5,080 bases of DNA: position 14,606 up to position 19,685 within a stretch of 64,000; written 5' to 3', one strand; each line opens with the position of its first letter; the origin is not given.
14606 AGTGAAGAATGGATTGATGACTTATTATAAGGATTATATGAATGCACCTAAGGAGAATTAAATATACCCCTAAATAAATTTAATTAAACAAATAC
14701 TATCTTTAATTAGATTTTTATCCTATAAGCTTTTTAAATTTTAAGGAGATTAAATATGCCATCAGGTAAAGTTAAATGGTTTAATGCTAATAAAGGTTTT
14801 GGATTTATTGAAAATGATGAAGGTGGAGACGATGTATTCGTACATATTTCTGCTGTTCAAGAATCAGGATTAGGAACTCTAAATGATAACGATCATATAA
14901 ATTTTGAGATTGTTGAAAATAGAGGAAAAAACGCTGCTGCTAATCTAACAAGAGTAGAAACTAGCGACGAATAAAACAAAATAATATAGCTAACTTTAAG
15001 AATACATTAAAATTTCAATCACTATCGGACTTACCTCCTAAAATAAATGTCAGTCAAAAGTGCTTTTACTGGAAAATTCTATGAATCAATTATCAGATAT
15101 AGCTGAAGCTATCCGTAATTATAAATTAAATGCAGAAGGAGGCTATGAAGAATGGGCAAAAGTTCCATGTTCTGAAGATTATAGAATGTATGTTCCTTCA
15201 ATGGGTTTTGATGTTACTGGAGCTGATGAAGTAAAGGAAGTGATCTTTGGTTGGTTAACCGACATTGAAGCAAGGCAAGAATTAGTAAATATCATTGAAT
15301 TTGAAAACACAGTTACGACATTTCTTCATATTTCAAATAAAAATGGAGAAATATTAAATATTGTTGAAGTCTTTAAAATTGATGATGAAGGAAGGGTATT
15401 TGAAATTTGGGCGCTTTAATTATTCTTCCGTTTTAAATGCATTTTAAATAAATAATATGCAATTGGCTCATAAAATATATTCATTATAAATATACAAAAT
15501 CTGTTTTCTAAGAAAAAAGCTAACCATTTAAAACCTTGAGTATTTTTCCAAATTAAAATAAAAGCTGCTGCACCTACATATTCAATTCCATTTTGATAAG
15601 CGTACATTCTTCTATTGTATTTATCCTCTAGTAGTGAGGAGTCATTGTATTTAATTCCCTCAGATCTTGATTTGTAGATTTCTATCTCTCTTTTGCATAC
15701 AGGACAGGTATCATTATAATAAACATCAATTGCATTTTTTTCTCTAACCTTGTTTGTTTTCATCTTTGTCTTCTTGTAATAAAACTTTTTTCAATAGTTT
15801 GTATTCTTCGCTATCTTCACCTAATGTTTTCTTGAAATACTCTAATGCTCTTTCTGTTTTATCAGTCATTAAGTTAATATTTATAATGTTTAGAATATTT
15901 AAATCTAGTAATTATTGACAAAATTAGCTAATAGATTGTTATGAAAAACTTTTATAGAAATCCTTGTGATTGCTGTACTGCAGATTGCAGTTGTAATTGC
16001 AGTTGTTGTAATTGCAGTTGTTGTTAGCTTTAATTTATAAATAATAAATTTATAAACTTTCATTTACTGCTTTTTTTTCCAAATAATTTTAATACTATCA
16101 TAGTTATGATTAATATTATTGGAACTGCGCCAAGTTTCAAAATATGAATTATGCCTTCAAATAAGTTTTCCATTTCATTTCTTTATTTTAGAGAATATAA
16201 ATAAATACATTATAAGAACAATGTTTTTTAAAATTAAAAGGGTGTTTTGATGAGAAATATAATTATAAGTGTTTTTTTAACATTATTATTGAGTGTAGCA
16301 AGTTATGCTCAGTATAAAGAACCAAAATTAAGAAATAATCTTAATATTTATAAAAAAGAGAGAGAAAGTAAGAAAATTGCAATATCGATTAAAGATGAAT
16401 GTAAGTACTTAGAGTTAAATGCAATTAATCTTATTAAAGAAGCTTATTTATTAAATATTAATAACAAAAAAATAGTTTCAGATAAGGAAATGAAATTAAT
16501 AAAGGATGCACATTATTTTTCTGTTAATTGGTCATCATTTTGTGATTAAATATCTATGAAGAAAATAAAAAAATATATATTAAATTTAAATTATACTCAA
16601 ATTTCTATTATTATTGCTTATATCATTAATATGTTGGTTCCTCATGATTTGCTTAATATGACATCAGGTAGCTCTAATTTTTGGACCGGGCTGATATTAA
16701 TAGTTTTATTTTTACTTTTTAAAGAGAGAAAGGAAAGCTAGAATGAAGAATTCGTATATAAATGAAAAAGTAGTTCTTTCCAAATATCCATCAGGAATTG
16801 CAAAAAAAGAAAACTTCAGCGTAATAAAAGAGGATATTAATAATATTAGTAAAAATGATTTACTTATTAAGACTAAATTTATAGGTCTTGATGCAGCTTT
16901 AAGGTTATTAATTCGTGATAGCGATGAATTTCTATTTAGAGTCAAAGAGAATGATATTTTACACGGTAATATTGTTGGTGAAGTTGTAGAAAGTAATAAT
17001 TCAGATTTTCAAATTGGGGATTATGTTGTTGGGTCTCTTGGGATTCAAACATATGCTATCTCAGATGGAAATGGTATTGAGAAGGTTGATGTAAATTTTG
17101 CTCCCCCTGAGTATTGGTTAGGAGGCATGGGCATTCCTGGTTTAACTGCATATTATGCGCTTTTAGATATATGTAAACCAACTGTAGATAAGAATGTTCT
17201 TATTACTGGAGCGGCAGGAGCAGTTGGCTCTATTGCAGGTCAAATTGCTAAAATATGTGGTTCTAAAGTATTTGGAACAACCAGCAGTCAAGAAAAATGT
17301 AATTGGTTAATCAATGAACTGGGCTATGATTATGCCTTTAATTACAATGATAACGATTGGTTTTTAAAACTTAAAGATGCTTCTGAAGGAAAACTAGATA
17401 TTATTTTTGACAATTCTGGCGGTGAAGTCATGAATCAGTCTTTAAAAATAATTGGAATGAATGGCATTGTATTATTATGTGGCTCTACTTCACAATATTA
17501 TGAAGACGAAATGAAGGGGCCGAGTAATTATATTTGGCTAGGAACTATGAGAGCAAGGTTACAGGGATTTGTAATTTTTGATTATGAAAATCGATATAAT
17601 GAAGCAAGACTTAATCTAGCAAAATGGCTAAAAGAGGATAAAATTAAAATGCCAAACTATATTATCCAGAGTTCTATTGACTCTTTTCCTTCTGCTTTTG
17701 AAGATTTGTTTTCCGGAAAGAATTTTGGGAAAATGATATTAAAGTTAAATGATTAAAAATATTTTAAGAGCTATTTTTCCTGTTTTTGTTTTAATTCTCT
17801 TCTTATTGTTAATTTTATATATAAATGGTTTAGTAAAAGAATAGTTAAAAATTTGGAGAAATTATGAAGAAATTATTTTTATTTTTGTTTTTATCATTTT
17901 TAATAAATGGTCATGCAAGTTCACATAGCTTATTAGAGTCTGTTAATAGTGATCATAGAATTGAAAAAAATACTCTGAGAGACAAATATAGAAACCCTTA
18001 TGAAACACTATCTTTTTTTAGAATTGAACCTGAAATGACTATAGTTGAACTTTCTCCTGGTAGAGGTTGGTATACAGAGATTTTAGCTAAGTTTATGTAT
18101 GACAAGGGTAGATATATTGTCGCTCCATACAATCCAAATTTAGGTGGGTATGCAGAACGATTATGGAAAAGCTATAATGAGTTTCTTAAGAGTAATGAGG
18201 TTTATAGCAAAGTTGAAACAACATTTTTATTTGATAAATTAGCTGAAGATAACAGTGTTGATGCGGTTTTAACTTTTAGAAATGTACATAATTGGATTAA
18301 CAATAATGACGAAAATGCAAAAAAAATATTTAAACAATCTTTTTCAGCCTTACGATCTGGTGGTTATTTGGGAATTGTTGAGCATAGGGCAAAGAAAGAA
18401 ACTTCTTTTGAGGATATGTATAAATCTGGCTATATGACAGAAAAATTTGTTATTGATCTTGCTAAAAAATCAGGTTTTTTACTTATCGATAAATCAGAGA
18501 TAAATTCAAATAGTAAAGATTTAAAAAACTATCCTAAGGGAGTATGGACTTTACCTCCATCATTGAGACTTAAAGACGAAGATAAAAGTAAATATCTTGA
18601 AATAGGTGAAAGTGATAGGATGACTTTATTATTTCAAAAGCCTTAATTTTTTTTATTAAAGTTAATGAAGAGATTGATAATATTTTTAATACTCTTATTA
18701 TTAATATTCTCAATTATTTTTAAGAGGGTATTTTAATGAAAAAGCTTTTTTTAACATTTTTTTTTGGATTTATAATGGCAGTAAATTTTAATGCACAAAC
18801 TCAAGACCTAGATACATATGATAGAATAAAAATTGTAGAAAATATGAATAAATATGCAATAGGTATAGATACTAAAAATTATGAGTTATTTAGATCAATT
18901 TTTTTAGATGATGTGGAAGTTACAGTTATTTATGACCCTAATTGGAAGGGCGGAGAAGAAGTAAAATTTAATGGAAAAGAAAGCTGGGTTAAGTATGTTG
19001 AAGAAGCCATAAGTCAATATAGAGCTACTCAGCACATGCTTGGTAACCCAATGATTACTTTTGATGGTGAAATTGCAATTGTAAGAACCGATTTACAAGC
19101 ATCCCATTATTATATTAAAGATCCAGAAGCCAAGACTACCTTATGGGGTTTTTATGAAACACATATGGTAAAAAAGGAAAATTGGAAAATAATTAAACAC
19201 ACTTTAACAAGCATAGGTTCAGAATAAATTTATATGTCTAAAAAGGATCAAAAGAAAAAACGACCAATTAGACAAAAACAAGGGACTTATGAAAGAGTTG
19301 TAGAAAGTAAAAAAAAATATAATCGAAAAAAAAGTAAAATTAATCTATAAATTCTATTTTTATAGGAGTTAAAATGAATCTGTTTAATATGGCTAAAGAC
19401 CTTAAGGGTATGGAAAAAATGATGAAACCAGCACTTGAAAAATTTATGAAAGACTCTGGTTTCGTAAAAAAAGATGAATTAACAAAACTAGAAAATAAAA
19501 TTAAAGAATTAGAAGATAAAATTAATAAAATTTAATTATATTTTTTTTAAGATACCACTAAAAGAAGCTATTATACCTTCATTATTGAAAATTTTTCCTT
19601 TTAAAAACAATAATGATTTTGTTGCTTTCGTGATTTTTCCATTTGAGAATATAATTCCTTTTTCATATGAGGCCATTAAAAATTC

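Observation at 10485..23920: tRNA-Lys-flanked block with a high density of NTF2/SnoaL-like and other small cofactor-free enzyme folds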

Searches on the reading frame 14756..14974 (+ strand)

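Call 5: search_protein_families(library=pfam, max_evalue=0.01, proteins=[window:14756-14974:+])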
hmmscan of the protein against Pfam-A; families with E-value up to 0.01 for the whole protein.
window:14756-14974:+ (72 aa): 3 families
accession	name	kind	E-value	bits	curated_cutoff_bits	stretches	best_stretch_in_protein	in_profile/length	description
PF00313.28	CSD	-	4.5e-24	84.5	27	1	3-66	2-65/66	'Cold-shock' DNA-binding domain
PF22707.2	S1CSD-TOTE-2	-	0.00021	21.7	27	1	4-40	5-33/60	S1/CSD-like domain 2 of the TOTE conflict systems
PF08206.17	OB_RNB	-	0.00041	20.4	24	1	12-35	7-30/58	Ribonuclease B OB domain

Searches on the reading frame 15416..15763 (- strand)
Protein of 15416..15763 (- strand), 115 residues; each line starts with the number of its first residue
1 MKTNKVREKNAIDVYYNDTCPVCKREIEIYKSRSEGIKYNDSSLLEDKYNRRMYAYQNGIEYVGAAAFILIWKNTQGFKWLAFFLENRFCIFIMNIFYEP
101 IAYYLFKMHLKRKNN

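Call 5: search_protein_families(library=pfam, max_evalue=0.01, proteins=[window:15416-15763:-])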
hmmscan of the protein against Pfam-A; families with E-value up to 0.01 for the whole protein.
window:15416-15763:- (115 aa): 1 family
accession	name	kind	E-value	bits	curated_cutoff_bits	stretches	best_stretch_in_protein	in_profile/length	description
PF04134.17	DCC1-like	-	2.5e-10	42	27.8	1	14-108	1-110/113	DCC1-like thiol-disulfide oxidoreductase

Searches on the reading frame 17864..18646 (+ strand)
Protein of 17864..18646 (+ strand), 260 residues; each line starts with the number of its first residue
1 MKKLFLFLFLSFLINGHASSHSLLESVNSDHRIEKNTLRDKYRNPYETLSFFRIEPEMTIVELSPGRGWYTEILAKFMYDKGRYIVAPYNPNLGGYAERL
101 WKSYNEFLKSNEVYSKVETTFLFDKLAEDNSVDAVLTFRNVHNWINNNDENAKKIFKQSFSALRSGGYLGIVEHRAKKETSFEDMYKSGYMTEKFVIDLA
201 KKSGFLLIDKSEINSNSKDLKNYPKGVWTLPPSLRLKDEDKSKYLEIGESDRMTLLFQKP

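Call 6: search_protein_families(library=pfam, max_evalue=0.01, proteins=[window:17864-18646:+])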
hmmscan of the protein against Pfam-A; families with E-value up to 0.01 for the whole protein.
window:17864-18646:+ (260 aa): 0 families

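Call 45: search_protein_families(library=ncbifam, max_evalue=0.01, proteins=[window:17864-18646:+])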
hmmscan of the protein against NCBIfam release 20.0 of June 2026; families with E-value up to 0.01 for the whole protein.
window:17864-18646:+ (260 aa): 0 families

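Call 46: search_solved_structures(query=window:17864-18646:+, max_evalue=1)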
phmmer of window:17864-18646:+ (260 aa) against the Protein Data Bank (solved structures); distinct sequences matched with E-value up to 1: 3.
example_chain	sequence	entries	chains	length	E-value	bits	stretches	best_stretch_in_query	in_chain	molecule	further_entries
3dh0_A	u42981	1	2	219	0.0087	19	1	42-138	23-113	SAM dependent methyltransferase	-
3tka_A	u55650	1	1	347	0.16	14.9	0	133-176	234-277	Ribosomal RNA small subunit methyltransferase H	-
1rfz_A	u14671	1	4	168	0.96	12.3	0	67-136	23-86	Hypothetical protein APC35681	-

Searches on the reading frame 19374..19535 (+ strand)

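Call 6: search_protein_families(library=pfam, max_evalue=0.01, proteins=[window:19374-19535:+])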
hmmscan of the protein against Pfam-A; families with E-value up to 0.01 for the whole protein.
window:19374-19535:+ (53 aa): 1 family
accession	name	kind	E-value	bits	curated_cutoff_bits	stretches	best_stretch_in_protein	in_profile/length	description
PF03266.21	NTPase_1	-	0.0075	16.6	23.9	1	9-53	77-121/168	NTPase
